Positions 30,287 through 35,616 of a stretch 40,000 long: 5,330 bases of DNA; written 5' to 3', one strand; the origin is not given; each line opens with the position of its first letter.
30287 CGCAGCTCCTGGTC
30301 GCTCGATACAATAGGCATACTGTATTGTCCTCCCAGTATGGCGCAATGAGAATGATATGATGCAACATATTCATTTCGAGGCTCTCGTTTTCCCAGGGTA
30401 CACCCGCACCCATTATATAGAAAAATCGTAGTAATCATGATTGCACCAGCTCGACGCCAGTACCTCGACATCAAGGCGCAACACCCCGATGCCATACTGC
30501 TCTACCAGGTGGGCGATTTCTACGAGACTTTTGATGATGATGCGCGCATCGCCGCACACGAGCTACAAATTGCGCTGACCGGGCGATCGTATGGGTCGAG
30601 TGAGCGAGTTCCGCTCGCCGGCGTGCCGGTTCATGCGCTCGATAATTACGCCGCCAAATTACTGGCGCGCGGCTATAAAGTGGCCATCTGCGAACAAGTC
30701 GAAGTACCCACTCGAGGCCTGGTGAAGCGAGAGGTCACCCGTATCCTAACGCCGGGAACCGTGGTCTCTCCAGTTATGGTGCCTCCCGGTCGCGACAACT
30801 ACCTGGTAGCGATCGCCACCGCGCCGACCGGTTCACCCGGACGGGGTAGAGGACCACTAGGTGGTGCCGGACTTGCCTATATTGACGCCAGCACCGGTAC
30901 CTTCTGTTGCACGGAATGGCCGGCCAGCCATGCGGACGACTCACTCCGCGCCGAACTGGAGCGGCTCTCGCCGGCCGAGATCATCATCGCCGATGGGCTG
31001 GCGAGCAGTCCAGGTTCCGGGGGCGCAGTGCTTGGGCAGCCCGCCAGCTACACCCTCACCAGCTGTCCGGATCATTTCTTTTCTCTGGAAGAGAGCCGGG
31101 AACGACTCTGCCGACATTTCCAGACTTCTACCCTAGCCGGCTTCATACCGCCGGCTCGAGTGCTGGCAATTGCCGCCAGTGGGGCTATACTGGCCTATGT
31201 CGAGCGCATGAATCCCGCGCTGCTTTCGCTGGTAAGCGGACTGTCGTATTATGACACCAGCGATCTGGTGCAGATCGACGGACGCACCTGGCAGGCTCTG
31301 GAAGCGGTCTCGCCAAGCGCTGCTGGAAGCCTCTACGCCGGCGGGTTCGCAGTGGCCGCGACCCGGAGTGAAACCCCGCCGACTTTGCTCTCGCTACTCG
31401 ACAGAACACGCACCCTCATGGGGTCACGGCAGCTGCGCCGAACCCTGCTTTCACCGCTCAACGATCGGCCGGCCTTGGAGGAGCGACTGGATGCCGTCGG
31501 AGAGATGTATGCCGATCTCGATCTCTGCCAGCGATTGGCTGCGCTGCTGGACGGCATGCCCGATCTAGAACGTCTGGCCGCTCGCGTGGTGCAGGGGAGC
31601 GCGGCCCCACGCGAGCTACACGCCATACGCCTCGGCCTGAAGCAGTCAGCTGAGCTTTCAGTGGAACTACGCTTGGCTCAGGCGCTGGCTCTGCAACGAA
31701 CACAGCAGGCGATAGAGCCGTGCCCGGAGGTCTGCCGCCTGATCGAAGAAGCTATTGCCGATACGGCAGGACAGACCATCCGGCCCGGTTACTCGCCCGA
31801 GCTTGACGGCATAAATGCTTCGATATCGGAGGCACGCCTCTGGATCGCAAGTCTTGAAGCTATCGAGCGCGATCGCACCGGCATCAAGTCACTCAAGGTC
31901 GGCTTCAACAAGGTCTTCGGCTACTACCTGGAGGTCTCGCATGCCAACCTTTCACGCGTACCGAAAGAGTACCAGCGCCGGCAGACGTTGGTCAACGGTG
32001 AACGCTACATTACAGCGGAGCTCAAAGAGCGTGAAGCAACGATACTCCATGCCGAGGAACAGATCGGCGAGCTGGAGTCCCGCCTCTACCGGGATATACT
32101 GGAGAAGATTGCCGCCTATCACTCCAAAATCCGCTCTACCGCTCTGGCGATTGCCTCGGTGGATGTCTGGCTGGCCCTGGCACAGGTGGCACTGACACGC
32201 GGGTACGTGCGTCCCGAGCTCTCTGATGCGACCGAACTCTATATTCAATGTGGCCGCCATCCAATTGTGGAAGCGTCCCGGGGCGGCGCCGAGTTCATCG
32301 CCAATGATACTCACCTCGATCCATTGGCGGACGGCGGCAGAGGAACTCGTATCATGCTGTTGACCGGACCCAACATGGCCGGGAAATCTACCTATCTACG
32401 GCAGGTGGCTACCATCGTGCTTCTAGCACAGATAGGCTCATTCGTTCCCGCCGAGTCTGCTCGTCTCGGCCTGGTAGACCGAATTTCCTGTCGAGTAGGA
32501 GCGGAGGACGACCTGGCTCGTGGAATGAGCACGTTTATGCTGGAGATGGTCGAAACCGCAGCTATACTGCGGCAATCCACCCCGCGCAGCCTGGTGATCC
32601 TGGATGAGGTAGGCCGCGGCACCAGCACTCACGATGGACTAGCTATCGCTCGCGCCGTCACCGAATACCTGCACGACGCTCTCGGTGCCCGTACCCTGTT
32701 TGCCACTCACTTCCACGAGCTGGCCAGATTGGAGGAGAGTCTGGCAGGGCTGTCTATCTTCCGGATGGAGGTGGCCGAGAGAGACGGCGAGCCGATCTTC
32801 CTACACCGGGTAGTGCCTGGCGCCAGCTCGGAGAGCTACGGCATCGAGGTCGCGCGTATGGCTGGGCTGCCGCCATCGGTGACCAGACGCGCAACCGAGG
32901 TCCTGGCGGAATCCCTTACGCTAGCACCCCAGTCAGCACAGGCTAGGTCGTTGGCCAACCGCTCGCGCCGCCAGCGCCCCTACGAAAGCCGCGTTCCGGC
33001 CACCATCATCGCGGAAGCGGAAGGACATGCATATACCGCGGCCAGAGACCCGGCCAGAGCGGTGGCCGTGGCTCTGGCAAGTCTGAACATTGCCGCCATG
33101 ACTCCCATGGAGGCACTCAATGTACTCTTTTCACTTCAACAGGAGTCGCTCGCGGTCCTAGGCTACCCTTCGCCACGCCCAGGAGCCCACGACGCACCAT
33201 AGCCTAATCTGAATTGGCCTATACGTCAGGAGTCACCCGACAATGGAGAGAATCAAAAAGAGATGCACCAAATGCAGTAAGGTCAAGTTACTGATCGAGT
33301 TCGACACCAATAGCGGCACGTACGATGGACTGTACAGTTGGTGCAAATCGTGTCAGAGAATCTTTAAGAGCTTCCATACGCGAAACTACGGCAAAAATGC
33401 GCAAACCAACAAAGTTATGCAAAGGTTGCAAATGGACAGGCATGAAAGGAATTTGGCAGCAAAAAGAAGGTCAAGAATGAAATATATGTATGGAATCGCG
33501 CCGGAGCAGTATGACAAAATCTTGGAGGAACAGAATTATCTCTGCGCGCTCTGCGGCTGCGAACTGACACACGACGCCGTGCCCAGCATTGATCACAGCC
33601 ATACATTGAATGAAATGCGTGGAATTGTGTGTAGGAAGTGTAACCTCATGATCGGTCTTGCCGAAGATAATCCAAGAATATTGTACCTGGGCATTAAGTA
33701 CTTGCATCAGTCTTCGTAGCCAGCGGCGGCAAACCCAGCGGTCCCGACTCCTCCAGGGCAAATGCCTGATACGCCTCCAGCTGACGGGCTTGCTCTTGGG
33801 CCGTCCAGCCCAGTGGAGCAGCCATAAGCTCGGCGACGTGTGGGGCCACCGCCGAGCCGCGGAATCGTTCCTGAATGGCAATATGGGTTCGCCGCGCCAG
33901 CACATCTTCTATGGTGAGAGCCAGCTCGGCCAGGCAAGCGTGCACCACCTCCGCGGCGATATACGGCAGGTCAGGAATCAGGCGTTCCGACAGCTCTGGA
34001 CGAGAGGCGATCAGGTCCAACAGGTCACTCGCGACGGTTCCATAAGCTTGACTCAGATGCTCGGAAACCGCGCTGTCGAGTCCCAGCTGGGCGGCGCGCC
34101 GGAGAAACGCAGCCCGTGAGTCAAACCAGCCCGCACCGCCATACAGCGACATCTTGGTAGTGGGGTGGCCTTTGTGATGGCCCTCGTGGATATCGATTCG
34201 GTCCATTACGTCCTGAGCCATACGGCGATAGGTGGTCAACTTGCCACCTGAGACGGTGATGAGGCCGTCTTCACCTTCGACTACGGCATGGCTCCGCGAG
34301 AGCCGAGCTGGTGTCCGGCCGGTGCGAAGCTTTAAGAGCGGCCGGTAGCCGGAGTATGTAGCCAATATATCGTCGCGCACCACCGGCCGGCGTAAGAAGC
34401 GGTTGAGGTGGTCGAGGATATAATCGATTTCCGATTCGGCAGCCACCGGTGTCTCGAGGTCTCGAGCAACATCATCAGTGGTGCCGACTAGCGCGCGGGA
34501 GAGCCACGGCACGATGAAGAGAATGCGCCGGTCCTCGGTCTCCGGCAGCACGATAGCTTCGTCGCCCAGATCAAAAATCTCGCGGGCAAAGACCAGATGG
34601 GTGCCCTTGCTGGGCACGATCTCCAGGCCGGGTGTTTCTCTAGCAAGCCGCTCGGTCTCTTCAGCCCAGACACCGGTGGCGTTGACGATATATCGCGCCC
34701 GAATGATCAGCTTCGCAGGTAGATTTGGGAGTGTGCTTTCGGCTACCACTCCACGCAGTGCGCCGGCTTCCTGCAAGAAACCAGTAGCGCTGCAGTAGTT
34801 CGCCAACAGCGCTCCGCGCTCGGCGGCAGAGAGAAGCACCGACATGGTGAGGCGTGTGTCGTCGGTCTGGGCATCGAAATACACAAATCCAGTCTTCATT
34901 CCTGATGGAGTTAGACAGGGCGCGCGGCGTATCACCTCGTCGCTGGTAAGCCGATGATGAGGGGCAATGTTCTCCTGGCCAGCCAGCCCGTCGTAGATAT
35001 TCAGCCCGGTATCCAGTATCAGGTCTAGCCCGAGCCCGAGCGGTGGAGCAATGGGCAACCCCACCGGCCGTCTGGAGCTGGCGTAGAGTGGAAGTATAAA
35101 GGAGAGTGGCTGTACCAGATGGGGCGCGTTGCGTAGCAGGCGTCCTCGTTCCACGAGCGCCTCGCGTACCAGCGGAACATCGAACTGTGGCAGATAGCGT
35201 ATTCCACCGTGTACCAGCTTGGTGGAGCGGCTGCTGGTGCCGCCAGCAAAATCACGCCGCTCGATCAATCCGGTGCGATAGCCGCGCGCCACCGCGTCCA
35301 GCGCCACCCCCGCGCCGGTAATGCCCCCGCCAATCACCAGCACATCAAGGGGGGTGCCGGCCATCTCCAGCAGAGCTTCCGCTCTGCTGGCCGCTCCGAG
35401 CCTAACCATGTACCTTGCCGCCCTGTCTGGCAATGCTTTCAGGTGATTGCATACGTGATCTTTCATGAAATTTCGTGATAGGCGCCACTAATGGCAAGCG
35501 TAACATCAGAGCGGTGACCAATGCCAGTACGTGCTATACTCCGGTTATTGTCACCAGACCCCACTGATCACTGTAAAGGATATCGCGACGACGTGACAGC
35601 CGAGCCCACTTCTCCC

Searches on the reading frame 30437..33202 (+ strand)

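Call 55: search_protein_families(library=pfam, proteins=[window:30437-33202:+], max_evalue=0.001)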
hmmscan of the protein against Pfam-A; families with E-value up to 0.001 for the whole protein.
window:30437-33202:+ (921 aa): 5 families
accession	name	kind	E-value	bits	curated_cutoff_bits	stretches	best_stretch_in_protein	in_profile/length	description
PF00488.27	MutS_V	-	6e-79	264.8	30.2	1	640-824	1-185/188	MutS domain V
PF01624.25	MutS_I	-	7.7e-39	132.9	20.6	1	4-110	2-110/113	MutS domain I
PF05192.23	MutS_III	-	3.6e-36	125.8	34.1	1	312-582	16-194/194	MutS domain III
PF05190.23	MutS_IV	-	1.4e-27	96.2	22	1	451-541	1-91/92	MutS family domain IV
PF05188.22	MutS_II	-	3e-15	57.2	25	1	143-263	13-129/133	MutS domain II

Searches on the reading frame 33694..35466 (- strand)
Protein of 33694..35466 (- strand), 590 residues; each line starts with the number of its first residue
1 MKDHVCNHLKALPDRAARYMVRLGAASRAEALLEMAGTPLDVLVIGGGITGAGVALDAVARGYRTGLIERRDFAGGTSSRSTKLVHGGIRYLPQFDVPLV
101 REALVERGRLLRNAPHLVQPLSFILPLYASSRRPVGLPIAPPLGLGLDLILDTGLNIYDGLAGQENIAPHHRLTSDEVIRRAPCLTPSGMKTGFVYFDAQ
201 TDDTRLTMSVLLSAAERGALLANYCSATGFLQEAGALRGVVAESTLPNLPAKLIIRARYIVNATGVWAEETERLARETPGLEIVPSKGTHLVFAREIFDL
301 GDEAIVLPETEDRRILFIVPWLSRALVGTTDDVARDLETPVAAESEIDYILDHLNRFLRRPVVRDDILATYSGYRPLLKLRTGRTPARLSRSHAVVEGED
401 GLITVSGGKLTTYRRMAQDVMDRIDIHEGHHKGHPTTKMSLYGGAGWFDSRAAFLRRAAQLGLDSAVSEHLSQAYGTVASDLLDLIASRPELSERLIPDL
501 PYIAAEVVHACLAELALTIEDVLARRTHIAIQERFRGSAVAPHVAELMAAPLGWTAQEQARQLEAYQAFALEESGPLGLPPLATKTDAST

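Call 55: search_protein_families(library=pfam, proteins=[window:33694-35466:-], max_evalue=0.001)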
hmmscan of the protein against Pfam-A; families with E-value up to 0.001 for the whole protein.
window:33694-35466:- (590 aa): 4 families
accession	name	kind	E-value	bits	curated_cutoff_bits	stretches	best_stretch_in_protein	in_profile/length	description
PF01266.30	DAO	-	1.4e-50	173.3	27.9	1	41-413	1-352/353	FAD dependent oxidoreductase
PF16901.10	DAO_C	-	1.5e-31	109.3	31.4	1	436-558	3-125/126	C-terminal domain of alpha-glycerophosphate oxidase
PF12831.13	FAD_oxidored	-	3.4e-07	30.4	27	1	41-82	1-42/416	FAD dependent oxidoreductase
PF13450.12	NAD_binding_8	-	0.00029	21.5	21.9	1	44-82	1-39/68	NAD(P)-binding Rossmann-like domain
